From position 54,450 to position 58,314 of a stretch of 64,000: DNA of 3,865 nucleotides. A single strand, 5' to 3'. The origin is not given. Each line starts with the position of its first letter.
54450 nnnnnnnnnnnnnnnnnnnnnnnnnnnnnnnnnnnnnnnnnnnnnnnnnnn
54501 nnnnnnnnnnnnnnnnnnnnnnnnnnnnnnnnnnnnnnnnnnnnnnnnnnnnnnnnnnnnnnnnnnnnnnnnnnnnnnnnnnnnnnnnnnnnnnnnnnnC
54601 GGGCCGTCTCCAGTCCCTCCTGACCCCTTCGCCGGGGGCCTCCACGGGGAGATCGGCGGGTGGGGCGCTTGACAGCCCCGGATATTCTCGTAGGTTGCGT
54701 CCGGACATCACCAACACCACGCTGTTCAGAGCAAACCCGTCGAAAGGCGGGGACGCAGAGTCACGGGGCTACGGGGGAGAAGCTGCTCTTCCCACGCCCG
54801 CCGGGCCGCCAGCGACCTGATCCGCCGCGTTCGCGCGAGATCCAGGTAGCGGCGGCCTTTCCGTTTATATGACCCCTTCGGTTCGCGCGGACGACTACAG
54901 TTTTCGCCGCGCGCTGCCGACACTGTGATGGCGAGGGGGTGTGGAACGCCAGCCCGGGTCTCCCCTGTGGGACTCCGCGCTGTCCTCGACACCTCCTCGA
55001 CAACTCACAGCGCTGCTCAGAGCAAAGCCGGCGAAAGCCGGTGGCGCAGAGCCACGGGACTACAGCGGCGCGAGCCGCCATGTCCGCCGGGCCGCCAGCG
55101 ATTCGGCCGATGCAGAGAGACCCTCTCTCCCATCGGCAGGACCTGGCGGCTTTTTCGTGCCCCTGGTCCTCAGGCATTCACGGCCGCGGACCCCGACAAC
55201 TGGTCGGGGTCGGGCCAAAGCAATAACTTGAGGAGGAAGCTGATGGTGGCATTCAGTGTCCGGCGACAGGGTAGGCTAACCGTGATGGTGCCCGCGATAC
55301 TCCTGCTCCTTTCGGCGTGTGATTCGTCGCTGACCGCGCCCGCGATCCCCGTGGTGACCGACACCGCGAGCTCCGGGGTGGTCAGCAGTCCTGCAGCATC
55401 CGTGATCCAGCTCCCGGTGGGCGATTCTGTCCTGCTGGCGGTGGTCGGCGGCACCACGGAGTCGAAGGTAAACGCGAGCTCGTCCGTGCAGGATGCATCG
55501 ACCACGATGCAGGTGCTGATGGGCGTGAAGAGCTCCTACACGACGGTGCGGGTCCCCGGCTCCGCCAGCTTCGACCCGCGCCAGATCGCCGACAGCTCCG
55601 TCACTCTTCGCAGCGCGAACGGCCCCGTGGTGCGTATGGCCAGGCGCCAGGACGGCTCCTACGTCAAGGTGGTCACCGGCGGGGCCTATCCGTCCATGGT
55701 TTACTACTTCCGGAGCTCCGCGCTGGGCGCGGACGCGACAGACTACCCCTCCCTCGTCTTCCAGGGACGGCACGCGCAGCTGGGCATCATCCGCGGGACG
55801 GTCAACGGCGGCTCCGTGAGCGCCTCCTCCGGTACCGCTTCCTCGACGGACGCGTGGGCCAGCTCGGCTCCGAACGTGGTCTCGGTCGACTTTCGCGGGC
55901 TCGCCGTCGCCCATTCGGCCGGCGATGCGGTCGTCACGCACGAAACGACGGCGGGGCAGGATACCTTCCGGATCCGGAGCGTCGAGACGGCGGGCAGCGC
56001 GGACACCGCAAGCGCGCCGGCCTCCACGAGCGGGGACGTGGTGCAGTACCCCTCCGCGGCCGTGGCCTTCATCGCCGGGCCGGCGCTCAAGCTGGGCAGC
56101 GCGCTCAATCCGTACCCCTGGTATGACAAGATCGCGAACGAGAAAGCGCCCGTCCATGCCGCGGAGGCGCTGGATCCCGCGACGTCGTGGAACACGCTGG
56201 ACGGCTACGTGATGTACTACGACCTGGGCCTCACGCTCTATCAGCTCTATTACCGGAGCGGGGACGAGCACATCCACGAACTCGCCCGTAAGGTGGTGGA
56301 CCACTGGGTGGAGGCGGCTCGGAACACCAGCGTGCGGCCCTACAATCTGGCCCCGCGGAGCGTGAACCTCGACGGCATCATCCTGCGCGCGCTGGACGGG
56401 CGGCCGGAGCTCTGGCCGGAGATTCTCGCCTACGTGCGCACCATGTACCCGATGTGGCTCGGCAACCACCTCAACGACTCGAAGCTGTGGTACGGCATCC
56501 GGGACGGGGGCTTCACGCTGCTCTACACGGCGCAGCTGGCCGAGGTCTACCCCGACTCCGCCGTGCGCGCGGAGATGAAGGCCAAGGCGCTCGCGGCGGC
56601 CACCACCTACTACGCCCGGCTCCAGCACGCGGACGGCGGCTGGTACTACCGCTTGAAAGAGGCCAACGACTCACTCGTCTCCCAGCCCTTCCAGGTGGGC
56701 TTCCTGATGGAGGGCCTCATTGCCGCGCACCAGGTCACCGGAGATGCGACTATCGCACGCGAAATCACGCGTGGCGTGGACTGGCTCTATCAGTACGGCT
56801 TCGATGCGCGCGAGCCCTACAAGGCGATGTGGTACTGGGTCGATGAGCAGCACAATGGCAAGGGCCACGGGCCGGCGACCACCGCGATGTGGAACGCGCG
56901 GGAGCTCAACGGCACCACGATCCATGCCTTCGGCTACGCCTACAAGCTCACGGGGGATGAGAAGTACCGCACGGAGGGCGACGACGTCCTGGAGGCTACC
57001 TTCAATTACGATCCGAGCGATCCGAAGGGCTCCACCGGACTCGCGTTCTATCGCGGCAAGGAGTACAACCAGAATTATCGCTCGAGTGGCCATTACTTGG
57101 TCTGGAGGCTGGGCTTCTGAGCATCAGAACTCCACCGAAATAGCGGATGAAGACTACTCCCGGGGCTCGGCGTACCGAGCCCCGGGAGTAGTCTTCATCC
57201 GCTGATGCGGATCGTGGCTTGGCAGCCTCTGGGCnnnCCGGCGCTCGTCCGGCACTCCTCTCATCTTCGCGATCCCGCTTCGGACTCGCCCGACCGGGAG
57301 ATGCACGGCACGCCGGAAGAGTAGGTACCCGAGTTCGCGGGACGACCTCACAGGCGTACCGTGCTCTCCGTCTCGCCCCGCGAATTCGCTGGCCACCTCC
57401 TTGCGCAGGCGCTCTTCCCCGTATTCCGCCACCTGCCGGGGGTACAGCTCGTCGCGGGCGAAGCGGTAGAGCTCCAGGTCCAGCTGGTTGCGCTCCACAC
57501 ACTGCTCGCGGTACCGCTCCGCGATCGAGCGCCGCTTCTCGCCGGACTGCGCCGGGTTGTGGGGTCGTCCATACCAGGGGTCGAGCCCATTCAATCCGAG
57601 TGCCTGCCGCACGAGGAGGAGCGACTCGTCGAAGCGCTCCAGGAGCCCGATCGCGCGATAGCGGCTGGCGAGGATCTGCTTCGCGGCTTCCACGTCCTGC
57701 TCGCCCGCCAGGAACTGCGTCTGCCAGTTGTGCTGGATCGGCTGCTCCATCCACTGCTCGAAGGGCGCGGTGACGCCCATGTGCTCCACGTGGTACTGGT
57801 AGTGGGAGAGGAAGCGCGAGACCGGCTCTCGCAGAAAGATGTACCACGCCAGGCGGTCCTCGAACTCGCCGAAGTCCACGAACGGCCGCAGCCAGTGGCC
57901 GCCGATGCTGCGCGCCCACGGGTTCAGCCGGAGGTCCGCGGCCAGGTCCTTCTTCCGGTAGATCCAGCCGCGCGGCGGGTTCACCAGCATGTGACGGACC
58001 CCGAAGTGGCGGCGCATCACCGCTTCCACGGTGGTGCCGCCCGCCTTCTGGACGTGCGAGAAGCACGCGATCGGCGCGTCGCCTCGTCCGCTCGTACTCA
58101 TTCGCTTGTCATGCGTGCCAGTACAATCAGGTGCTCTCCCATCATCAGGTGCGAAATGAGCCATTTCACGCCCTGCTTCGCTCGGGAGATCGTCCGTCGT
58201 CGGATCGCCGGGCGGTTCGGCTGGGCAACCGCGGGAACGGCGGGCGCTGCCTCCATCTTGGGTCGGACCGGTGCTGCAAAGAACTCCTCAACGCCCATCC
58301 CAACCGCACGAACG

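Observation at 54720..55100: Tandem pair of c-di-GMP-I-like aptamers in a single 5' leader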

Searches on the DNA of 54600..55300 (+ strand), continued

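Call 90: search_rna_families(sources=[L048, L020, L073, L102, L021, L015], threshold=gathering)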
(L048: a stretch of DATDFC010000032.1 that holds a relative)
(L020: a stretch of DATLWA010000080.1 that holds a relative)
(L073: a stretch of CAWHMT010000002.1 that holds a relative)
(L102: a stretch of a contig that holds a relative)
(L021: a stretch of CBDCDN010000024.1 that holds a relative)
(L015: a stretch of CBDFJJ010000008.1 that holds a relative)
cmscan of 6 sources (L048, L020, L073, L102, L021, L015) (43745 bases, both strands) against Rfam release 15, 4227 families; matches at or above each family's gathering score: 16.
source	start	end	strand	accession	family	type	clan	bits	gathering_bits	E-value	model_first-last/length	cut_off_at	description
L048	5530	5619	+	RF03167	c-di-GMP-I-GGC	Cis-reg; riboswitch;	CL00126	68.4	59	3.1e-14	1-80/80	no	c-di-GMP-I-GGC riboswitch aptamer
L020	4827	4914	+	RF01051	c-di-GMP-I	Cis-reg; riboswitch;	CL00126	67.9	35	2.5e-11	1-87/87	no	c-di-GMP-I riboswitch aptamer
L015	5327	5413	+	RF01051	c-di-GMP-I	Cis-reg; riboswitch;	CL00126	67.2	35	3.8e-11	1-87/87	no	c-di-GMP-I riboswitch aptamer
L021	4306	4393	-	RF01051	c-di-GMP-I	Cis-reg; riboswitch;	CL00126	64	35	2.3e-10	1-87/87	no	c-di-GMP-I riboswitch aptamer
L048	5346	5434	+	RF01051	c-di-GMP-I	Cis-reg; riboswitch;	CL00126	63.6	35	2.8e-10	1-87/87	no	c-di-GMP-I riboswitch aptamer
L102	2140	2228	+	RF01051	c-di-GMP-I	Cis-reg; riboswitch;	CL00126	62.5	35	5.2e-10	1-87/87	no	c-di-GMP-I riboswitch aptamer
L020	4669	4758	+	RF01051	c-di-GMP-I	Cis-reg; riboswitch;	CL00126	60.5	35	1.7e-09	1-87/87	no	c-di-GMP-I riboswitch aptamer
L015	5630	5717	+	RF01051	c-di-GMP-I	Cis-reg; riboswitch;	CL00126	60.1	35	2e-09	1-87/87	no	c-di-GMP-I riboswitch aptamer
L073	7325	7416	+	RF01051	c-di-GMP-I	Cis-reg; riboswitch;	CL00126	59.9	35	2.3e-09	1-87/87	no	c-di-GMP-I riboswitch aptamer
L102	2297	2385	+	RF01051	c-di-GMP-I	Cis-reg; riboswitch;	CL00126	59.6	35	2.7e-09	1-87/87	no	c-di-GMP-I riboswitch aptamer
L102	1983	2071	+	RF01051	c-di-GMP-I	Cis-reg; riboswitch;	CL00126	58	35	6.5e-09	1-87/87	no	c-di-GMP-I riboswitch aptamer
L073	3977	4066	+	RF01051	c-di-GMP-I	Cis-reg; riboswitch;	CL00126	57.8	35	7.1e-09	1-87/87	no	c-di-GMP-I riboswitch aptamer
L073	1594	1682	+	RF01051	c-di-GMP-I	Cis-reg; riboswitch;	CL00126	57.6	35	8.2e-09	1-87/87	no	c-di-GMP-I riboswitch aptamer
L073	313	402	+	RF01051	c-di-GMP-I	Cis-reg; riboswitch;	CL00126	57.6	35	8.4e-09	1-87/87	no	c-di-GMP-I riboswitch aptamer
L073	6984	7076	+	RF01051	c-di-GMP-I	Cis-reg; riboswitch;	CL00126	53.8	35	6.9e-08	1-87/87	no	c-di-GMP-I riboswitch aptamer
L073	7139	7231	+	RF01051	c-di-GMP-I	Cis-reg; riboswitch;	CL00126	52.9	35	1.1e-07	1-87/87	no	c-di-GMP-I riboswitch aptamer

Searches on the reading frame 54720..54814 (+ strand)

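Call 85: search_protein_families(library=pfam, proteins=[L085:303-686:+, L102:2430-3629:+, L117:4978-6177:-], max_evalue=0.00001)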
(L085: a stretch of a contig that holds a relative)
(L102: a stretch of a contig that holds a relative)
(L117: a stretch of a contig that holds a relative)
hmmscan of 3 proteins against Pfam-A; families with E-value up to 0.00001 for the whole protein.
L085:303-686:+ (128 aa): 0 families

L102:2430-3629:+ (400 aa): 2 families
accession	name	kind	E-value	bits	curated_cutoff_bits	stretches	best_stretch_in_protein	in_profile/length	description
PF02368.24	Big_2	-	3.6e-35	120.2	22.8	3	302-383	1-79/79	Bacterial Ig-like domain (group 2)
PF02369.22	Big_1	-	9.9e-09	35.6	34.9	0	220-300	3-80/93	Bacterial Ig-like domain (group 1)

L117:4978-6177:- (400 aa): 2 families
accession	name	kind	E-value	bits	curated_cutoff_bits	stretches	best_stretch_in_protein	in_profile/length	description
PF02368.24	Big_2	-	4.1e-41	139.2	22.8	3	301-380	1-77/79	Bacterial Ig-like domain (group 2)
PF02369.22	Big_1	-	2.8e-06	27.8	34.9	0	146-214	15-80/93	Bacterial Ig-like domain (group 1)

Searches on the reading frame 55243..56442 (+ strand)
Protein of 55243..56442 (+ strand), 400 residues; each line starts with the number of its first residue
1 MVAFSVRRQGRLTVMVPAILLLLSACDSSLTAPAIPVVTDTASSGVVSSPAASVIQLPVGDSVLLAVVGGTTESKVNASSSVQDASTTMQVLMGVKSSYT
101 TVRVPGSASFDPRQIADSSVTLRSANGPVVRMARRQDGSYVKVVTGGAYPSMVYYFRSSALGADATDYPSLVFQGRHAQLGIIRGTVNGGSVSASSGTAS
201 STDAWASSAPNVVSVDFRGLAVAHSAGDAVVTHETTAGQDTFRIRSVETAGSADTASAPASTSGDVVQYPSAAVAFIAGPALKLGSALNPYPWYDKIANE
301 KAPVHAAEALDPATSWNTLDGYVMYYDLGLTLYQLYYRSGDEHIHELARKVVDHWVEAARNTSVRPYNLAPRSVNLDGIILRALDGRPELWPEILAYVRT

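Call 59: search_protein_families(library=pfam, alignment_id=A2, max_evalue=0.00001)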
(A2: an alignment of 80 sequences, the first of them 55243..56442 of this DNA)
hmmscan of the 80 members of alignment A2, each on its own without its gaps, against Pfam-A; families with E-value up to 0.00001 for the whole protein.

A. member 1, window:55243-56442:+ (400 aa): 0 families

B. families by the number of members that match (of 80 scanned): 20 families
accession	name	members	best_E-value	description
PF02368.24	Big_2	48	3.5e-57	Bacterial Ig-like domain (group 2)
PF02369.22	Big_1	31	1.7e-21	Bacterial Ig-like domain (group 1)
PF00041.27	fn3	13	1.2e-24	Fibronectin type III domain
PF09134.16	Invasin_D3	13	1.6e-10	Invasin, domain 3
PF22359.2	Big-like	8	1.7e-13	Bacterial Ig-like domain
PF16656.11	Pur_ac_phosph_N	5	1.7e-19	Purple acid Phosphatase, N-terminal domain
PF07238.19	PilZ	2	1.3e-10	PilZ domain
PF25354.1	Ig_NUP210_16th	2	1.6e-07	NUP210-like, Ig-like domain 16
PF00082.27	Peptidase_S8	1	4.1e-44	Subtilase family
PF00072.30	Response_reg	1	6.7e-26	Response regulator receiver domain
PF08447.18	PAS_3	1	1.5e-24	PAS fold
PF21461.3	HL_N-beta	1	8e-17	Hyaluronate lyase, N-terminal beta-sheet domain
PF13229.12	Beta_helix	1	4.6e-12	Right handed beta helix region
PF00149.33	Metallophos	1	2.4e-10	Calcineurin-like phosphoesterase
PF25788.1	Ig_Rha78A_N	1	1.8e-09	Rha78A-like, N-terminal immunoglobulin domain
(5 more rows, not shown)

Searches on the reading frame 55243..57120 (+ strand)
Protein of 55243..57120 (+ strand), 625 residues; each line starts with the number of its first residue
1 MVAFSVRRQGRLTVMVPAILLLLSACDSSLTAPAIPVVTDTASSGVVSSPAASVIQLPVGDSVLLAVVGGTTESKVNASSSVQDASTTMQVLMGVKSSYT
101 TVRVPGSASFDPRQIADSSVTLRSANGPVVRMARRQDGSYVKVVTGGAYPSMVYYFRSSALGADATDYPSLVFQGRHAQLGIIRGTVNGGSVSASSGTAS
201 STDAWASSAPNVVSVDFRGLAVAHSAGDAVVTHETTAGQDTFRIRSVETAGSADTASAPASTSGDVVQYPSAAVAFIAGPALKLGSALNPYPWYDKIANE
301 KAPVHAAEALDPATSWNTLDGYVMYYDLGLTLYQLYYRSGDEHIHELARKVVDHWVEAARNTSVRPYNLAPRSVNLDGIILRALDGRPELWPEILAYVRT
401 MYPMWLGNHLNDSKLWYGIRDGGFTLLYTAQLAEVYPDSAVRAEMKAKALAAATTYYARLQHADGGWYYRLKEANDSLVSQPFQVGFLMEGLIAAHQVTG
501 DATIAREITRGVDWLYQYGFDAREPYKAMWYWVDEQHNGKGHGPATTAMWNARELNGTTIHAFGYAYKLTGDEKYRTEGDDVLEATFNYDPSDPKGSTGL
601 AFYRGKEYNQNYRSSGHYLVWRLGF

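Call 7: search_protein_families(library=pfam, proteins=[window:55243-57117:+], max_evalue=0.01)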
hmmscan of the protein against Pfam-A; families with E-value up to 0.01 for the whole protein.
window:55243-57117:+ (625 aa): 2 families
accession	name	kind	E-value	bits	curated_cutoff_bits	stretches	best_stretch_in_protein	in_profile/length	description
PF25354.1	Ig_NUP210_16th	-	0.00013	21.8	27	1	204-241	31-69/72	NUP210-like, Ig-like domain 16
PF01532.26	Glyco_hydro_47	-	0.0069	15.9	22.9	0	460-586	263-390/455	Glycosyl hydrolase family 47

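Call 21: find_encoding_contigs(protein=window:55243-57120:+, flank=3000, max_places=4)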
Protein window:55243-57120:+ (625 aa): 1 contig read that carries it; 1 place shown.
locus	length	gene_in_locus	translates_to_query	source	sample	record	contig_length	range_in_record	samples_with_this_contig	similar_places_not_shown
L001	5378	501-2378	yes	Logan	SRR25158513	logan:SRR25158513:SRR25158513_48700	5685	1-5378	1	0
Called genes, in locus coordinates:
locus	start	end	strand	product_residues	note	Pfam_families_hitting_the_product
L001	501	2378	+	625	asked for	-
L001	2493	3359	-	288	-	PF03567:Sulfotransfer_2 (weak), PF06990:Gal-3-0_sulfotr (weak)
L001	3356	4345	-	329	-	PF13489:Methyltransf_23, PF08241:Methyltransf_11, PF08242:Methyltransf_12, PF13649:Methyltransf_25 (weak), PF13847:Methyltransf_31 (weak)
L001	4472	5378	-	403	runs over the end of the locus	?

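Call 22: find_related_loci(query=window:55243-57117:+, collection=genome_contigs, flank=3000)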
Query window:55243-57117:+ (625 aa) in genome_contigs; peptide patterns used: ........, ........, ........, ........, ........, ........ (x = any residue, [..] = any of these).
21 stretches matched a pattern, but none encodes a relative of the query by tblastn (E <= 1e-3).

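Call 60: search_solved_structures(query=window:55243-57117:+, max_evalue=1)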
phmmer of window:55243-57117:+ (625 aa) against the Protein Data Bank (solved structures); distinct sequences matched with E-value up to 1: 4.
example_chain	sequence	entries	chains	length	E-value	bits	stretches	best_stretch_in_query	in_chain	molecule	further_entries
6n4n_C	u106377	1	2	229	0.28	12.9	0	331-366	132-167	Rosetta-designed danoprevir/NS3a complex reader 2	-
8f6r_A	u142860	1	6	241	0.36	12.5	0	327-367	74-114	De novo designed oligomeric protein C6-79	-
5cwp_A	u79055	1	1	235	0.61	11.8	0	330-367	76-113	Designed helical repeat protein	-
7unj_A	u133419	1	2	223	0.95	11.1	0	334-366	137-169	SP1-ZnPPaM designed chlorophyll dimer protein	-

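Call 61: search_protein_families(library=ncbifam, proteins=[window:55243-57117:+], max_evalue=0.001)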
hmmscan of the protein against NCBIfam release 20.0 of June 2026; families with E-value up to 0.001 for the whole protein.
window:55243-57117:+ (625 aa): 0 families

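Call 62: find_homologous_proteins(query=window:55243-57117:+, max_evalue=0.00001)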
Query window:55243-57117:+ (625 aa): 38 proteins with E <= 0.00001 among 8000 candidates.
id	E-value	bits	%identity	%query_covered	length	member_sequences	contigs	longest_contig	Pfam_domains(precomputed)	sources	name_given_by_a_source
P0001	0.0e+0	1380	100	98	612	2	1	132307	-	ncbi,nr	ncbi:MAG TPA: hypothetical protein VFL93_01100 [Longimicrobiaceae bacterium]|nr:hypothetical protein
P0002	4.9e-130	453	44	52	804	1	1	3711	-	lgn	-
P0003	1.4e-113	399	54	58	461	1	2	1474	-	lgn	-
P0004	8.4e-106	373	53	57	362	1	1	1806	-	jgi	-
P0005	4.9e-97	344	38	94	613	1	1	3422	PF02369.23,PF02368.25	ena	-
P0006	1.4e-89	319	49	48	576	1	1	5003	PF02368.25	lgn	-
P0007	7.5e-89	317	47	58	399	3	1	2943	-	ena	-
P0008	5.2e-87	311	44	60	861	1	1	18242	-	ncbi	-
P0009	9.1e-83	297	44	58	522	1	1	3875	-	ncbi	ncbi:MAG: hypothetical protein ACRD9R_16955, partial [Pyrinomonadaceae bacterium]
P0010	1.6e-82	296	45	50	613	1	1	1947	-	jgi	jgi:hypothetical protein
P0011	3.7e-81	292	45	51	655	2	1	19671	-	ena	-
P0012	6.3e-81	291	44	58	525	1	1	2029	-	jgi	-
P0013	1.1e-80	290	44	50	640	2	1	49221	-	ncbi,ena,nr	ncbi:MAG TPA: hypothetical protein VJR02_24220 [Pyrinomonadaceae bacterium]|nr:hypothetical protein 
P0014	1.9e-80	289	45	50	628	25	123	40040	-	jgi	jgi:hypothetical protein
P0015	3.2e-80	289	42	59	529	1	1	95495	PF08447.19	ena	-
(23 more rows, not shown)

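Call 75: predict_structure(alignment_id=A3)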
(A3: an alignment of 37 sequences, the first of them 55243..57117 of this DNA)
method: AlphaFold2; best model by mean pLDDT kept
length: 625 residues; sequences in the alignment: 37
mean_pLDDT: 70.5   pTM: 0.62
mean pLDDT of the five models: 70.5, 70.2, 70.1, 69.8, 68.3
residues with pLDDT >= 90: 281; 70-90: 86; 50-70: 52; < 50: 206
segments of 3 or more residues with pLDDT < 50: 1-18, 22-52, 68-202, 247-261, 544-546
pLDDT, mean of each block of 10 residues (from residue 1): 34 46 40 28 28 54 55 25 28 34 37 40 38 40 35 32 31 24 23 30 74 80 76 69 51 32 81 97 95 92 94 69 86 98 98 92 76 95 98 97 97 93 98 98 99 98 95 80 97 98 98 96 89 77 62 91 98 98 90 76 86 96 91
secondary structure, 60 per line:
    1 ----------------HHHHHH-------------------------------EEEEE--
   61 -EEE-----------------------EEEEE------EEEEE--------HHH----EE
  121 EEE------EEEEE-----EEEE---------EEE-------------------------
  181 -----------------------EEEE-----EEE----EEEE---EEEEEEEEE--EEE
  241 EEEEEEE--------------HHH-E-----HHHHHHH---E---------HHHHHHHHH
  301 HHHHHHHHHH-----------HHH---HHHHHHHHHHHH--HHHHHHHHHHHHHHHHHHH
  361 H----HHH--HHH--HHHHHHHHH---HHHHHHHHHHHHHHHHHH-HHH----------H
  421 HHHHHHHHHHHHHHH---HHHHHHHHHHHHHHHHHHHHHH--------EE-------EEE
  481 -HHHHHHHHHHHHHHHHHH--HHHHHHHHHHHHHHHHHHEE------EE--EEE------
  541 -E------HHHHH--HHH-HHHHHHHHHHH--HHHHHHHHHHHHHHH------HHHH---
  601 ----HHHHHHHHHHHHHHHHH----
elements in order: H17-22 E54-58 E62-64 E88-92 E99-103 E119-123 E130-134 E140-143 E153-155 E204-207 E213-215 E220-223 E227-235 E238-247 H272-278 H292-310 H328-339 H342-361 H376-384 H388-405 H420-435 H439-460 E478-480 H482-499 H502-519 E532-534 H549-553 H560-570 H573-587 H594-597 H605-621

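Call 79: fold_search(model_id=the predicted structure, library=pdb)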
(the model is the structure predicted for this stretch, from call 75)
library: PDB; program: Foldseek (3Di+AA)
matches with E <= 10: 771; with E <= 0.001: 7
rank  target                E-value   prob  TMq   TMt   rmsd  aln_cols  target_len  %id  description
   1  6f04                  3.7e-04  1.00  0.36  0.54   6.5       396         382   12  N-acetylglucosamine-2-epimerase (released 2018-09-26)
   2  3wkg_A                3.9e-04  1.00  0.37  0.53   6.5       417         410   14  Crystal structure of cellobiose 2-epimerase in complex with glucosylmannose (released 2013-12-25)
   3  3wkf                  4.3e-04  1.00  0.38  0.56   6.1       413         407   15  Crystal structure of cellobiose 2-epimerase (released 2013-12-25)
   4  9l8i_A                5.1e-04  1.00  0.38  0.56   6.2       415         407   14  Rhodothermus marines cellobiose 2-epimerase RmCE in complex with mannobiose (released 2025-07-23)
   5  3k7x                  6.4e-04  1.00  0.35  0.56   6.8       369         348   11  Crystal structure of the Lin0763 protein from Listeria innocua. Northeast Structural Genomics Consortium Target LkR23. (released 2009-10-27)
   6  8h1l_C                6.7e-04  1.00  0.31  0.43   6.5       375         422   12  Crystal structure of glucose-2-epimerase in complex with D-Glucitol from Runella slithyformis Runsl_4512 (released 2023-07-12)
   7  8h1l_B                9.7e-04  1.00  0.31  0.44   6.5       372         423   12  Crystal structure of glucose-2-epimerase in complex with D-Glucitol from Runella slithyformis Runsl_4512 (released 2023-07-12)
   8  1vd5                  1.2e-03  1.00  0.35  0.54   6.5       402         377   14  Crystal Structure of Unsaturated Glucuronyl Hydrolase, Responsible for the Degradation of Glycosaminoglycan, from Bacill (released 2004-07-13)
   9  4ce7_B                1.2e-03  1.00  0.34  0.56   6.8       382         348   11  Crystal structure of a novel unsaturated beta-glucuronyl hydrolase enzyme, belonging to family GH105, involved in ulva (released 2014-01-22)
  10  2fv0_A                1.3e-03  1.00  0.36  0.55   6.7       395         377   14  UGL_D88N/dGlcA-Glc-Rha-Glc (released 2006-05-30)
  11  3a0o_B                1.3e-03  1.00  0.33  0.28  13.9       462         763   13  Crystal structure of alginate lyase from Agrobacterium tumefaciens C58 (released 2010-03-31)
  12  8h1l_D                1.6e-03  1.00  0.25  0.36   7.9       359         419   12  Crystal structure of glucose-2-epimerase in complex with D-Glucitol from Runella slithyformis Runsl_4512 (released 2023-07-12)
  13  2gz6_B                1.7e-03  1.00  0.35  0.54   6.4       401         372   10  Crystal Structure Of Anabaena sp. CH1 N-acetyl-D-glucosamine 2-epimerase At 2.0 A (released 2007-02-27)
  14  8h1l_A                1.8e-03  1.00  0.31  0.44   6.6       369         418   12  Crystal structure of glucose-2-epimerase in complex with D-Glucitol from Runella slithyformis Runsl_4512 (released 2023-07-12)
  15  4ce7_C                1.8e-03  1.00  0.36  0.60   6.1       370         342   12  Crystal structure of a novel unsaturated beta-glucuronyl hydrolase enzyme, belonging to family GH105, involved in ulva (released 2014-01-22)
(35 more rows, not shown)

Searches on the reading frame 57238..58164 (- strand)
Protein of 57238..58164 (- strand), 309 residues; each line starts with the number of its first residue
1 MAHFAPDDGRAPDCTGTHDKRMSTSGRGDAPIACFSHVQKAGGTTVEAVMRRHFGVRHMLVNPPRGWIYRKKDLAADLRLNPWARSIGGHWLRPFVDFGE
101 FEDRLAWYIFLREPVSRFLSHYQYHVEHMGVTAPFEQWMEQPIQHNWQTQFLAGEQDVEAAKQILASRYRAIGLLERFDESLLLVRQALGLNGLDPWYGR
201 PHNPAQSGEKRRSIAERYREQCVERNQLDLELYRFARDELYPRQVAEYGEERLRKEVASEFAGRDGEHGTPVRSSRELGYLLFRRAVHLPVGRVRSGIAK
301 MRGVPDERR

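Call 7: search_protein_families(library=pfam, proteins=[window:57238-58164:-], max_evalue=0.01)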
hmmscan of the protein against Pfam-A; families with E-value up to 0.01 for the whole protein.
window:57238-58164:- (309 aa): 2 families
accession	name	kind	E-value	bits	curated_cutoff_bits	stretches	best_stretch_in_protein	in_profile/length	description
PF03567.20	Sulfotransfer_2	-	1.9e-06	28.6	22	1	35-235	13-251/252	Sulfotransferase family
PF06990.17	Gal-3-0_sulfotr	-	2.9e-06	26.9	27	1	166-259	236-326/402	Galactose-3-O-sulfotransferase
